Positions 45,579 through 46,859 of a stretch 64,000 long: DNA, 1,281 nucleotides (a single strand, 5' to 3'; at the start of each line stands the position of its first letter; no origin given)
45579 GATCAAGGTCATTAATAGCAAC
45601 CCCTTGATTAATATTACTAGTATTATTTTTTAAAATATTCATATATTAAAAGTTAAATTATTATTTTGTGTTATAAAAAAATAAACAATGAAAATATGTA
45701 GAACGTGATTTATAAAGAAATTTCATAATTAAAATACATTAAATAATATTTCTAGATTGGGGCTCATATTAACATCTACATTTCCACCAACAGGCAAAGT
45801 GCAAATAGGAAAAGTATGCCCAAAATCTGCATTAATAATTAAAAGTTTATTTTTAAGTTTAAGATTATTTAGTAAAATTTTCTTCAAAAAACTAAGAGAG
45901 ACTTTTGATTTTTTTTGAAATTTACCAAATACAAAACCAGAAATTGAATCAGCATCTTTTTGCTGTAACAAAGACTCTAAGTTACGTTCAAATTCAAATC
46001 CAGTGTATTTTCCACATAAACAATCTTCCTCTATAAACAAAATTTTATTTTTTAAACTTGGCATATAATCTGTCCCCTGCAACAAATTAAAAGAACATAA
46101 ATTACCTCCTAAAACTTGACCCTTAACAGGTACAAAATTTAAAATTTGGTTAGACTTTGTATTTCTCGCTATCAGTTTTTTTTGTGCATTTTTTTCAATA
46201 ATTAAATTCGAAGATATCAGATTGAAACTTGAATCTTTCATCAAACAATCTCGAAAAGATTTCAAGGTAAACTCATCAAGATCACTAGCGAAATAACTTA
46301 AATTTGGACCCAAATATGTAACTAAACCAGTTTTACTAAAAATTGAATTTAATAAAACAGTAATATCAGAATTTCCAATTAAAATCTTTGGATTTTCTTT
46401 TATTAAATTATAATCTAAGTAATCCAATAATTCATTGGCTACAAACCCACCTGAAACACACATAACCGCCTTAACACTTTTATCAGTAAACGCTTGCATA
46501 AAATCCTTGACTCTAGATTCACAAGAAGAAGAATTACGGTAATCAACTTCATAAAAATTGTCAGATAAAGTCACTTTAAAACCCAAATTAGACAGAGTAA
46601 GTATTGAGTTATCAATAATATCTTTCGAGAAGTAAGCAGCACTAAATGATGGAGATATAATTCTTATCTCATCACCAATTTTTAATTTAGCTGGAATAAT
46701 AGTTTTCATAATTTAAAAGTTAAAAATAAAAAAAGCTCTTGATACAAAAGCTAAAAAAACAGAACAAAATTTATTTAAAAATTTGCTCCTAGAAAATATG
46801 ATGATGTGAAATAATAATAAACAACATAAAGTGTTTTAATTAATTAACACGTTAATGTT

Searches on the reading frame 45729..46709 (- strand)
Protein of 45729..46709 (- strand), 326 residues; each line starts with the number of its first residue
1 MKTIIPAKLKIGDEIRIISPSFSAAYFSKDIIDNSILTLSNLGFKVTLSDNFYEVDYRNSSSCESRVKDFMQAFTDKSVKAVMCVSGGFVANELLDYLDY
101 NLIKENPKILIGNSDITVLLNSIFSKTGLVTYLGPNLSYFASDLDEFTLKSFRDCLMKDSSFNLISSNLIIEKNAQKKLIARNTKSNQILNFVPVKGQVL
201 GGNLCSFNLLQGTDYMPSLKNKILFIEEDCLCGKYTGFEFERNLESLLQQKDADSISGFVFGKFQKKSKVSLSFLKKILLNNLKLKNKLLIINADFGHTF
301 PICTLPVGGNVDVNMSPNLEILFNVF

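Call 6: search_protein_families(library=pfam, proteins=[window:45729-46709:-], max_evalue=0.1)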
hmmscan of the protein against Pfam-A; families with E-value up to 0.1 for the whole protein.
window:45729-46709:- (326 aa): 2 families
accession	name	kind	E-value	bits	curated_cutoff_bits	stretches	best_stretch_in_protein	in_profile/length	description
PF02016.21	Peptidase_S66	-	5.2e-33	114.2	25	1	15-134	1-121/121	LD-carboxypeptidase N-terminal domain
PF17676.7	Peptidase_S66C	-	1.3e-22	81.1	23.7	1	196-312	1-119/120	LD-carboxypeptidase C-terminal domain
